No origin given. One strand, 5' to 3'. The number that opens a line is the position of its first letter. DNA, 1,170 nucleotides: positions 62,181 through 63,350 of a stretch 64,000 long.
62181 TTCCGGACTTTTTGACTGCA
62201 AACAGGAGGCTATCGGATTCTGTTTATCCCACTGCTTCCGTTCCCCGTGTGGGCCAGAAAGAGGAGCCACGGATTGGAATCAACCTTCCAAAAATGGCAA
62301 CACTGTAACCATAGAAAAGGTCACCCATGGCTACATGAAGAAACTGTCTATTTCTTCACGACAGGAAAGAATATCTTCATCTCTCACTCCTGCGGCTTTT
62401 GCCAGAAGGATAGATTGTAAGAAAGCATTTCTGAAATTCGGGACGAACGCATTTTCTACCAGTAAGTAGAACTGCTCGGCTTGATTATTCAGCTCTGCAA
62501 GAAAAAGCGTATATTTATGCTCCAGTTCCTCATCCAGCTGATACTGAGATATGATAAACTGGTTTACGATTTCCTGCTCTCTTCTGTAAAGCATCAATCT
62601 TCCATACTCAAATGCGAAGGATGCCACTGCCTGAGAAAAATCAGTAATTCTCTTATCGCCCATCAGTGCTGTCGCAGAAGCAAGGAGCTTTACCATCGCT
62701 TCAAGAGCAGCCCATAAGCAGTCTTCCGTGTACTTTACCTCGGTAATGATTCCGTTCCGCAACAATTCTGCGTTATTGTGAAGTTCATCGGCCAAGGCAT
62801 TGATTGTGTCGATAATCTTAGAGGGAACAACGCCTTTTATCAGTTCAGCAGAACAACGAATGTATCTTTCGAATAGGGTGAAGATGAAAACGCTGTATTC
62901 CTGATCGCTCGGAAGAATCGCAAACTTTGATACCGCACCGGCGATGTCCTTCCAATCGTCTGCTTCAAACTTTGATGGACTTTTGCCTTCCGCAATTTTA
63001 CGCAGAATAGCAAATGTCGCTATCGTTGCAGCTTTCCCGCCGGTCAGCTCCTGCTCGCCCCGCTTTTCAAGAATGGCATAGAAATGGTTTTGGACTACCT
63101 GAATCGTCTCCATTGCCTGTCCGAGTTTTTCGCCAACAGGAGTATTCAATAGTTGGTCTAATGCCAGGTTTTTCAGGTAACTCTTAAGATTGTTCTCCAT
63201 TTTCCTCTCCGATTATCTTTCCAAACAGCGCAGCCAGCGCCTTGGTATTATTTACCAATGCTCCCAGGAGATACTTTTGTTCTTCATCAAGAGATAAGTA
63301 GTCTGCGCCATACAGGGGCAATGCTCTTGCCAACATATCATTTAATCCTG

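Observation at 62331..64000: Translationally coupled pair on the island: Gly/Ala-zipper membrane protein plus helix-rich partner with no recognisable family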

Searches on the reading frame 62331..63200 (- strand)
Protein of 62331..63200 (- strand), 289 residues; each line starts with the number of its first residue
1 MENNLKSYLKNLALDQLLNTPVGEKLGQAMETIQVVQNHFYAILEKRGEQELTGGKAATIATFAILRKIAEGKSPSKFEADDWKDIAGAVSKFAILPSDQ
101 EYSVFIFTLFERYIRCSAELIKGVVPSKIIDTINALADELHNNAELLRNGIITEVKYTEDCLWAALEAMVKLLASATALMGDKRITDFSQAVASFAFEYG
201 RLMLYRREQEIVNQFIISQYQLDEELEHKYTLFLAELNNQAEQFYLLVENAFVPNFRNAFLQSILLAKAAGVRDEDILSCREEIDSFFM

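Call 6: search_protein_families(library=pfam, proteins=[window:62334-63200:-], max_evalue=1)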
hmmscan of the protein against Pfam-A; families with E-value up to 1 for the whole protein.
window:62334-63200:- (289 aa): 1 family
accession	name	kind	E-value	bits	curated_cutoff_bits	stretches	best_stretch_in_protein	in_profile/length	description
PF13625.11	Helicase_C_3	-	0.016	15.7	34.2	1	133-169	16-52/125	Helicase conserved C-terminal domain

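Call 7: search_protein_families(library=padloc, proteins=[window:62334-63200:-], max_evalue=1)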
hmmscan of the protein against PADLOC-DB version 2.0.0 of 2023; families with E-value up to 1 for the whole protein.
window:62334-63200:- (289 aa): 2 families
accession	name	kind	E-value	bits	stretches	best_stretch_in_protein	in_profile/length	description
PDLC04408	PDC-M09B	-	1.5e-26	90.9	1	59-289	264-485/486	-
PDLC04409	PDC-M09B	-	1.7e-17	61.1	1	57-289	254-479/480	-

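Call 8: search_protein_families(library=ncbifam, proteins=[window:62334-63200:-], max_evalue=1)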
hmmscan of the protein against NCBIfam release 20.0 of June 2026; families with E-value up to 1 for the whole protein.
window:62334-63200:- (289 aa): 2 families
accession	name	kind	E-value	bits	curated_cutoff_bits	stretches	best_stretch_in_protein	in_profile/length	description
TIGR01474.1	ubiA_proteo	equivalog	0.038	13.5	275.45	1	182-217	129-164/282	4-hydroxybenzoate octaprenyltransferase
NF008152.0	PRK10904.1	equivalog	0.048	13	441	1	182-251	29-98/271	adenine-specific DNA-methyltransferase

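Call 9: search_protein_families(library=phrogs, proteins=[window:62334-63200:-], max_evalue=1)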
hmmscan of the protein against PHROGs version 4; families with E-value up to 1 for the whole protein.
window:62334-63200:- (289 aa): 2 families
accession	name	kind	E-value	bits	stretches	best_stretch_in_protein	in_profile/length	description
phrog_9334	-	unknown function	0.18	12.6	1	152-175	21-44/69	-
phrog_19986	-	unknown function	0.5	11.2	0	30-43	7-20/42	-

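Call 12: find_encoding_contigs(protein=window:62331-63200:-, flank=10000, max_places=8)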
Protein window:62331-63200:- (289 aa): 24 contigs read that carry it; 8 places shown.
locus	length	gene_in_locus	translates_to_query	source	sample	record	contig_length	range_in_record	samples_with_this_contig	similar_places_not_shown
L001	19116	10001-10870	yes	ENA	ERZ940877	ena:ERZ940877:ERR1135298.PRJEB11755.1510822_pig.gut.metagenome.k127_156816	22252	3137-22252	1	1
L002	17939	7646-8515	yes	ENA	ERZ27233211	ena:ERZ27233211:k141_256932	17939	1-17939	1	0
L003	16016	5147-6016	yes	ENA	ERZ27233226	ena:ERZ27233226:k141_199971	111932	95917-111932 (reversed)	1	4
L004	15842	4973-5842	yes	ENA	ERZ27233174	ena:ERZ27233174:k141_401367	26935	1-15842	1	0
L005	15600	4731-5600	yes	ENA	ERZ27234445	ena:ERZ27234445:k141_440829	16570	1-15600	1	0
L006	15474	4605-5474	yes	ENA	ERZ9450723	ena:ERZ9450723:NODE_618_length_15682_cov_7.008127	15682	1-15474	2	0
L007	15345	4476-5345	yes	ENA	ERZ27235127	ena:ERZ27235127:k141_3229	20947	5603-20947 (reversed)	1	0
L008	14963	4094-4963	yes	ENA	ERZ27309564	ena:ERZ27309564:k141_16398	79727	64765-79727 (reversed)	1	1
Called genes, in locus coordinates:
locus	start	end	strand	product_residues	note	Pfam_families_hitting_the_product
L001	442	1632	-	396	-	PF22022:Phage_int_M (weak), PF00589:Phage_integrase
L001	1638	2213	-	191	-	PF12844:HTH_19 (faint), PF13560:HTH_31, PF01381:HTH_3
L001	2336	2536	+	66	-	-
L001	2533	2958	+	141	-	-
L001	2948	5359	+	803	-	PF22763:NrS1-1_pol-like_HBD (weak), PF08706:D5_N, PF19263:DUF5906 (faint)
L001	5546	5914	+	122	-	-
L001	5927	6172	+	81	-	-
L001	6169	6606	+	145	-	-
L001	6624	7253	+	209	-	-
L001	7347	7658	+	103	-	-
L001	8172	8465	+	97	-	-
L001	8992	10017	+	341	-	-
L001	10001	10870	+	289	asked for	-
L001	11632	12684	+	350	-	PF04392:ABC_sub_bind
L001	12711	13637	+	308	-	PF02653:BPD_transp_2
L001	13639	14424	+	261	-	PF00005:ABC_tran, PF02463:SMC_N, PF13304:AAA_21 (faint)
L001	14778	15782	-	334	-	PF01118:Semialdhyde_dh, PF02774:Semialdhyde_dhC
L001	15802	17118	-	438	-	PF00696:AA_kinase, PF13840:ACT_7 (weak), PF22468:ACT_9, PF01842:ACT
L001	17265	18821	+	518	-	PF14821:Thr_synth_N, PF00291:PALP, PF24857:THR4_C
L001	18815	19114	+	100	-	?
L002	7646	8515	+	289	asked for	-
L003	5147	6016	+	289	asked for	-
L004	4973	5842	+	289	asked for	-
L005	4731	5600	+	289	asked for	-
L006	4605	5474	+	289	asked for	-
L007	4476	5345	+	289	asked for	-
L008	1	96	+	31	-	PF14287:DUF4368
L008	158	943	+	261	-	-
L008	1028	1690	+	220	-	PF04607:RelA_SpoT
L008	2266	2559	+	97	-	-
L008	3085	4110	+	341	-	-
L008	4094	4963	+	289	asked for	-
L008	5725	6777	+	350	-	PF04392:ABC_sub_bind, PF13458:Peripla_BP_6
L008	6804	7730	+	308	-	PF02653:BPD_transp_2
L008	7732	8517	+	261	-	PF00005:ABC_tran, PF02463:SMC_N (faint), PF13304:AAA_21 (faint)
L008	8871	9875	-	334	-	PF01118:Semialdhyde_dh, PF02774:Semialdhyde_dhC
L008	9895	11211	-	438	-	PF00696:AA_kinase, PF13840:ACT_7 (weak), PF22468:ACT_9, PF01842:ACT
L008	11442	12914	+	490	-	PF14821:Thr_synth_N, PF00291:PALP, PF24857:THR4_C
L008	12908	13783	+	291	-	PF00288:GHMP_kinases_N, PF08544:GHMP_kinases_C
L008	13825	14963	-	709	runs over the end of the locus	PF06480:FtsH_ext, PF00004:AAA, PF17862:AAA_lid_3, PF01434:Peptidase_M41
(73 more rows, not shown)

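Call 20: find_homologous_proteins(query=L008:3085-4107:+, max_evalue=0.001)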
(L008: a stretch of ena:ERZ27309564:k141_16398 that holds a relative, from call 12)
Query L008:3085-4107:+ (341 aa): 6755 proteins with E <= 0.001 among 8000 candidates; the best 120 are listed.
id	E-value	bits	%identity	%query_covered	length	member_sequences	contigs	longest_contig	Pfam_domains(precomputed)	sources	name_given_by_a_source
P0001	9.6e-206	700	100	100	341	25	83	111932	-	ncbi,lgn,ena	-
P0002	1.5e-193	660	95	100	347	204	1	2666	-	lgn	-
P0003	1.7e-169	581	82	100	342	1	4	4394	-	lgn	-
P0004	2.7e-169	580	82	100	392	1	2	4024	-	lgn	-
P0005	3.4e-169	580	82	100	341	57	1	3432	-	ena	-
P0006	7.6e-169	579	82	100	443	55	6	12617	-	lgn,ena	-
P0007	1.7e-168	578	82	100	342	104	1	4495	-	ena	-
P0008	6.5e-168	576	83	99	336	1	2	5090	-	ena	-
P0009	4.3e-167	573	82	100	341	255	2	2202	-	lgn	-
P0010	5.2e-167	573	83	99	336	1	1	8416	-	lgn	-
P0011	5.7e-167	573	81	100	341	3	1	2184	-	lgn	-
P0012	9.4e-167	572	82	98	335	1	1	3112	-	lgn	-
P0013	1.5e-166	571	82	98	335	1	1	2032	-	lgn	-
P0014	2.1e-166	571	82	100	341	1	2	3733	-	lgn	-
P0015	3.2e-166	570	82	99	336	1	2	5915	-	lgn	-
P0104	5.3e-155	533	77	97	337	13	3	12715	-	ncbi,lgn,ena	-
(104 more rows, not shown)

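Call 21: find_homologous_proteins(query=window:62334-63200:-, max_evalue=0.001)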
Query window:62334-63200:- (289 aa): 382 proteins with E <= 0.001 among 1941 candidates; the best 120 are listed.
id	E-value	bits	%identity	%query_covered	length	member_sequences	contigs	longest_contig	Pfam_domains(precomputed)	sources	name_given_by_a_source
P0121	3.9e-183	625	100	100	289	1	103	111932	-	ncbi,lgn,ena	-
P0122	9.9e-183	623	100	100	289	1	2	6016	-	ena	-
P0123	1.5e-182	623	100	100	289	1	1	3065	-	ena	-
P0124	2.3e-182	622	99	100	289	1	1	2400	-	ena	-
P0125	2.7e-182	622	100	100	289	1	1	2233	-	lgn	-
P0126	5.1e-182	621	99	100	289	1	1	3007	-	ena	-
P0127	9.4e-182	620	99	100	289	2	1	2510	-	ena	-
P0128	1.4e-181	620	99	100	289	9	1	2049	-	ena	-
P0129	1.0e-180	617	99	100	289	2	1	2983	-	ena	-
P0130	3.8e-180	615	99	100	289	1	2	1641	-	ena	-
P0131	4.5e-180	615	98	100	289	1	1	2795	-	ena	-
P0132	2.3e-178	609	98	100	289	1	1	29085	-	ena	-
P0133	8.4e-165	565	91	100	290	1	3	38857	-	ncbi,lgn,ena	-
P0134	3.8e-164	563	91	100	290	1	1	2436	-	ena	-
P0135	1.3e-163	561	90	100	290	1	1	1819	-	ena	-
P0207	7.4e-101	355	58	100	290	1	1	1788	-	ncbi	-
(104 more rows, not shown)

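Call 24: search_solved_structures(query=P0001, max_evalue=10)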
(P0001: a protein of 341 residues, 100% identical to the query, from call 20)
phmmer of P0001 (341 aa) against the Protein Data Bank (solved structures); distinct sequences matched with E-value up to 10: 6.
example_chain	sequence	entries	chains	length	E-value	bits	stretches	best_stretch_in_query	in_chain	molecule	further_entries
1wwk_A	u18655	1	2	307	0.051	16.2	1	14-78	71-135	phosphoglycerate dehydrogenase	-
1g73_A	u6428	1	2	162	0.22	14.2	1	229-309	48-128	SECOND MITOCHONDRIA-DERIVED ACTIVATOR OF CASPASES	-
6jx6_A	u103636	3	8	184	0.39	13.3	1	229-309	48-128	Diablo homolog, mitochondrial | Diablo IAP-binding mitochondrial protein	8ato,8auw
1few_A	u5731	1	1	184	0.4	13.3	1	229-308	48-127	SECOND MITOCHONDRIA-DERIVED ACTIVATOR OF CASPASES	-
4tx5_A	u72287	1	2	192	0.45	13.2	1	229-309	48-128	Diablo homolog, mitochondrial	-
8e2i_F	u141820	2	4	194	0.45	13.1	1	229-309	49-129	Diablo IAP-binding mitochondrial protein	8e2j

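Call 25: search_solved_structures(query=P0121, max_evalue=10)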
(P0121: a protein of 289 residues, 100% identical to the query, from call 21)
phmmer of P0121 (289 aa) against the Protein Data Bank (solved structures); distinct sequences matched with E-value up to 10: 3.
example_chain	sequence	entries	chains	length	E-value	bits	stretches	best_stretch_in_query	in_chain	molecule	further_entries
8xrw_I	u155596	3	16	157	0.5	13.1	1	123-264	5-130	Phosphopantetheine adenylyltransferase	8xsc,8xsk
3otw_A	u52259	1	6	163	0.51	13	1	123-264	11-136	Phosphopantetheine adenylyltransferase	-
4jot_A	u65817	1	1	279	2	11.1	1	136-185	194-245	Enoyl-CoA hydratase, putative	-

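Call 26: search_protein_families(library=padloc, proteins=[P0001, L008:2209-2556:+, L008:1028-1687:+, L008:158-940:+], max_evalue=0.1)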
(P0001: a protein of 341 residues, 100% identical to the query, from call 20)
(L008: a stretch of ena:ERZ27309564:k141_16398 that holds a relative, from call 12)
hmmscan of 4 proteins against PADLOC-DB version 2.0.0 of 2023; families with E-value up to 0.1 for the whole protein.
P0001 (341 aa): 3 families
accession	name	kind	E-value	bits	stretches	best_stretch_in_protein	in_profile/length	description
PDLC04406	PDC-M09A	-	3.6e-121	402.6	1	16-336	10-326/330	-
PDLC04407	PDC-M09A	-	1.6e-92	308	1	66-333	12-280/282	-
PDLC03841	LeoBC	-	8e-05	19.9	1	12-294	302-547/601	-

L008:2209-2556:+ (116 aa): 0 families

L008:1028-1687:+ (220 aa): 2 families
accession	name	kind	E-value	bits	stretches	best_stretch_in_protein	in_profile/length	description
PDLC04999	PDC-S33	-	1.1e-22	79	1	15-172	28-175/349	-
PDLC01519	Csm2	-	0.0048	15.2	0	150-202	28-80/126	CAS-III-D; effector_SS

L008:158-940:+ (261 aa): 0 families

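Call 31: search_protein_representatives(protein=P0001)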
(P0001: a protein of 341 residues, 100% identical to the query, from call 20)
Query: 341 residues. Proteins with E-value up to 0.001 (for the whole library): 3069; up to 1e-10: 1127; up to 1e-30: 392. The best 150 are listed.
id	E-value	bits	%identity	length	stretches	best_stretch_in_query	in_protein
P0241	5.8e-121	419.9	81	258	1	5-253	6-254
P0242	1.2e-110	386.0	58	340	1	7-336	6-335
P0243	1.3e-108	379.3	63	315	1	1-335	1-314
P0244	3.4e-106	371.4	57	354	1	13-337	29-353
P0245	9.8e-93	327.2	83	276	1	1-193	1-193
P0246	1.1e-92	327.0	56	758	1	56-334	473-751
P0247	6.9e-92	324.4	56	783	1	54-331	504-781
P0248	2.9e-91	322.3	52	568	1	5-331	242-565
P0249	1.8e-89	316.5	54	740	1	55-327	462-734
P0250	6.1e-89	314.7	55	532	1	51-337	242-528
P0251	8.1e-89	314.3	57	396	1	41-335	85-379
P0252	1.7e-88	313.3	51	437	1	36-327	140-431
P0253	4.7e-88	311.8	57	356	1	50-331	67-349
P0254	1.4e-87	310.3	53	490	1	55-336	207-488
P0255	5.9e-87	308.2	51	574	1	38-340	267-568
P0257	9.3e-86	304.3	53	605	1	53-329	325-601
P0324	8.6e-55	202.7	60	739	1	59-221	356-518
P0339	7.7e-51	189.7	43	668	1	60-330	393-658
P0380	2.7e-46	174.8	33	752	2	65-330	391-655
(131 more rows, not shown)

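Call 32: search_protein_families(library=pfam, proteins=[P0246, P0247, P0248, P0249, P0250, P0255, P0257, P0324, P0339, P0380], max_evalue=0.01)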
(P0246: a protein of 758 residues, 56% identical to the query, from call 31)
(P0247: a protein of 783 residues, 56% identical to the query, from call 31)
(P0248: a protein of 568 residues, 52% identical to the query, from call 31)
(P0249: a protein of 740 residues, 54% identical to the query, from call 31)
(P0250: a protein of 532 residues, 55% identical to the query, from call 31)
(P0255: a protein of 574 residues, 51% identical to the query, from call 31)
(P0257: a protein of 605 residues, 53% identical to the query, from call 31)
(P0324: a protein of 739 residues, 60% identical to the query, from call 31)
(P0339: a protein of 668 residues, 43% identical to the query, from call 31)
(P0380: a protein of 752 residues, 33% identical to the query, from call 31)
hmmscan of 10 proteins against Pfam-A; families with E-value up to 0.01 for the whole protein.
P0246 (758 aa): 4 families
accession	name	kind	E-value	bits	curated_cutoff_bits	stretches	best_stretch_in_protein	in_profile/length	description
PF01155.25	HypA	-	8.3e-05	23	28.9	0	176-215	66-101/112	Hydrogenase/urease nickel incorporation, metallochaperone, hypA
PF17032.10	Zn_ribbon_15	-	0.00094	20.4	28.9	1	128-154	47-73/73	zinc-ribbon family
PF12773.13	DZR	-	0.0022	18.6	27.3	1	136-207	1-45/45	Double zinc ribbon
PF23458.2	DUF7130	-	0.0079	16.5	35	1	171-212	45-84/89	Domain of unknown function (DUF7130)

P0247 (783 aa): 3 families
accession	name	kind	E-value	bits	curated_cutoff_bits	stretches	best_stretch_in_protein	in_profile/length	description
PF04810.20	zf-Sec23_Sec24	-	1.6e-05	25.3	25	1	98-130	4-36/39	Sec23/Sec24 zinc finger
PF12760.12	Zn_ribbon_IS1595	-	0.00017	21.9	25.4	1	59-84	21-46/46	Transposase zinc-ribbon domain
PF12773.13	DZR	-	0.00092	19.8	27.3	0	78-130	1-37/45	Double zinc ribbon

P0248 (568 aa): 0 families

P0249 (740 aa): 1 family
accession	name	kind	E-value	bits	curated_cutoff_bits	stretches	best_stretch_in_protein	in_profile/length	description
PF03747.19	ADP_ribosyl_GH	-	2.3e-31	110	26.2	1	1-233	3-281/287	ADP-ribosylglycohydrolase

P0250 (532 aa): 0 families

P0255 (574 aa): 1 family
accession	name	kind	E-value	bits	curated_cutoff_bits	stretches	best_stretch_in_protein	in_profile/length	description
PF17561.7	TssO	-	0.0079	16.8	29.2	1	466-523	24-84/148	Type VI secretion system, TssO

P0257 (605 aa): 0 families

P0324 (739 aa): 0 families

P0339 (668 aa): 0 families

P0380 (752 aa): 0 families

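Call 35: find_related_loci(query=A1, collection=genome_contigs, flank=8000)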
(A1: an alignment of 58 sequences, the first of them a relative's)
Query A1 (341 aa) in genome_contigs; peptide patterns used: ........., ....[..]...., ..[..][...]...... (x = any residue, [..] = any of these).
600 stretches matched a pattern (row limit reached: there are more); 406 encode a relative of the query (tblastn E <= 1e-3); the best 80 are kept; 80 distinct loci.
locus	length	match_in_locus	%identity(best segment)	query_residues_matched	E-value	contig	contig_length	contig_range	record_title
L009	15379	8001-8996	76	5-336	1e-145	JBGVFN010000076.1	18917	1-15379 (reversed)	MAG: Lachnospiraceae bacterium isolate fecal_MAG_39 fecal_MAG_39_contig_0076, whole genome shotgun sequence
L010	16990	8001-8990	78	6-335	8e-143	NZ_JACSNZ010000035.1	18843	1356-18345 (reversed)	Pseudoflavonifractor capillosus strain An386a An386a_contig-110_34, whole genome shotgun sequence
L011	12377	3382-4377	73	5-336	9e-142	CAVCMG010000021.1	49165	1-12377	Ruminococcus bromii isolate H07666-L1_cleanbin_000007 genome assembly, contig: Spades_H07666-L1_contig_308, whole genome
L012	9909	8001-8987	72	6-335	4e-132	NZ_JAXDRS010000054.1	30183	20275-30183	MAG: Evtepia sp. isolate SUG2888 k141_980971, whole genome shotgun sequence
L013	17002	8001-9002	67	1-335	1e-131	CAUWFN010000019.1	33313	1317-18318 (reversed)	MAG: uncultured Clostridia bacterium isolate SRS10476997__bin172 genome assembly, contig: SRS10476997_NODE_1482_length_3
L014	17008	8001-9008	71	1-336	2e-130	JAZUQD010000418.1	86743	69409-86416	MAG: Pradoshia sp. isolate T1900044860_TS20190326.MAGScoT_cleanbin_000025 SGB_3097_k141_973574, whole genome shotgun seq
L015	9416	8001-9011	69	1-337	2e-129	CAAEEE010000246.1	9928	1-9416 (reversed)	MAG TPA_asm: Clostridia bacterium, isolate HGM13476, WGS project CAAEEE010000000 data, contig: ERS396508_5_k85_73475, wh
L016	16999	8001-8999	65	1-333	9e-108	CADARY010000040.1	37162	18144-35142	MAG: Ruminococcaceae bacterium isolate RUG13571 genome assembly, contig: RUG13571_asm_40, whole genome shotgun sequence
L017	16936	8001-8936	65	26-338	2e-106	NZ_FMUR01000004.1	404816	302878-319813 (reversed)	Butyrivibrio hungatei strain XBD2006, whole genome shotgun sequence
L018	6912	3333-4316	64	9-336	5e-106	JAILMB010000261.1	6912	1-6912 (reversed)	MAG: Lachnospiraceae bacterium isolate RUI243 k141_8718630_flag=0_multi=14.9586_len=6912, whole genome shotgun sequence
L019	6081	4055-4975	68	26-336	1e-105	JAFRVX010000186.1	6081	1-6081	MAG: Lachnospiraceae bacterium isolate RGIG2846 Goat_Omasum.Co__c2428608, whole genome shotgun sequence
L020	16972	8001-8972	66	12-335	2e-104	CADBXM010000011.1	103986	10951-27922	MAG: uncultured Clostridiales bacterium isolate RUG14393 genome assembly, contig: RUG14393_asm_11, whole genome shotgun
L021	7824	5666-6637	62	11-334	8e-103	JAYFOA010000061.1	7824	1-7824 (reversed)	MAG: Clostridiaceae bacterium isolate 5C_62 c_5C_000000144204, whole genome shotgun sequence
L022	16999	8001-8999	62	1-333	1e-102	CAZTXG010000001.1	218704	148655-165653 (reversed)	MAG TPA_asm: uncultured Oscillospiraceae bacterium isolate binchicken_co157_17 genome assembly, contig: NODE_27_length_2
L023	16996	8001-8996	65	9-329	3e-102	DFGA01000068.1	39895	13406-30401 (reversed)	MAG TPA_asm: Lachnospiraceae bacterium UBA3762 UBA3762_contig_56834, whole genome shotgun sequence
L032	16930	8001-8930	54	13-333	2e-76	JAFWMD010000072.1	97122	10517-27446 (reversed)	MAG: Mogibacterium sp. isolate RGIG5865 Sheep_Jejunum-2__c262346, whole genome shotgun sequence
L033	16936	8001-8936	58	11-333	9e-76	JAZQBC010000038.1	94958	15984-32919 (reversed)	MAG: Anaerovoracaceae bacterium isolate T1900044642_TS20190108.MAGScoT_cleanbin_000008 SGB_1276_k141_1812142, whole geno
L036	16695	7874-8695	57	64-337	2e-70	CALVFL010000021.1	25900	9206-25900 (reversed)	MAG: uncultured Erysipelotrichaceae bacterium isolate E08__bin134 genome assembly, contig: E08__k127_6929482, whole geno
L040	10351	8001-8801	54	67-333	6e-68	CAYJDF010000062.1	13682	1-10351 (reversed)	MAG TPA_asm: uncultured Desulfovibrionaceae bacterium isolate ERP123703_co1_112 genome assembly, contig: NODE_4723_lengt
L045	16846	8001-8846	54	54-335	2e-64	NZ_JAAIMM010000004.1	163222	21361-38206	Coprococcus comes strain MSK.16.63 NODE_4_length_163222_cov_207.458, whole genome shotgun sequence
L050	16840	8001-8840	55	55-335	8e-62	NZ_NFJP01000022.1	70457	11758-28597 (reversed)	Gordonibacter sp. An230 An230_contig_22, whole genome shotgun sequence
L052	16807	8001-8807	55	71-339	2e-61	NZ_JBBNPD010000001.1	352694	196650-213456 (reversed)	Collinsella sp. CLA-SR-H006 CLA-SR-H006_contig_1_length_352694, whole genome shotgun sequence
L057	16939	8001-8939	50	25-339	3e-58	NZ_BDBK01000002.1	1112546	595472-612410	Nocardia inohanensis NBRC 100128, whole genome shotgun sequence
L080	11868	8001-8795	48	69-333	3e-43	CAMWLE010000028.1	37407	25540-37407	MAG TPA_asm: uncultured bacterium isolate SRR14411328_bin.10_metawrap_v1.3_MAG genome assembly, contig: NODE.331_length_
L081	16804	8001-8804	41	69-333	3e-41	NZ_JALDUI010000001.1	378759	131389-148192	Streptococcus sp. oral taxon 431 strain S46 NODE_1_length_378759_cov_56.762389, whole genome shotgun sequence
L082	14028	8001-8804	41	69-333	9e-41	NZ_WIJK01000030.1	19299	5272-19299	Streptococcus mitis strain SM16 NODE_30_length_19299_cov_16.564625, whole genome shotgun sequence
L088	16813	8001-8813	37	66-333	3e-39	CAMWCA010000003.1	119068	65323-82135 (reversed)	MAG TPA_asm: uncultured Lachnospiraceae bacterium isolate SRR13528209_bin.6_metawrap_v1.3_MAG genome assembly, contig: N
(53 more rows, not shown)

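Call 39: search_protein_families(library=pfam, proteins=[L082:8812-10284:+, L057:8926-10392:+, L045:8855-10315:+, L052:8813-10261:+, L040:8820-10268:+, L036:8704-10146:+], max_evalue=0.1)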
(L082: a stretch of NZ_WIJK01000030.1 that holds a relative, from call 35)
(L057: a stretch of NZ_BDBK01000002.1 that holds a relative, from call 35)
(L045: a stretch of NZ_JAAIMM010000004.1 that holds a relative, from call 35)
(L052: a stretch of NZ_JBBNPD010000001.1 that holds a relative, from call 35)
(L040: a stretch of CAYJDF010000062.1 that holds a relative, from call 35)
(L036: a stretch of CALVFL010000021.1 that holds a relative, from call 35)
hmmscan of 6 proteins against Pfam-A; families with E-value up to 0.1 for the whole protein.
L082:8812-10284:+ (491 aa): 0 families

L057:8926-10392:+ (489 aa): 0 families

L045:8855-10315:+ (487 aa): 0 families

L052:8813-10261:+ (483 aa): 0 families

L040:8820-10268:+ (483 aa): 0 families

L036:8704-10146:+ (481 aa): 0 families
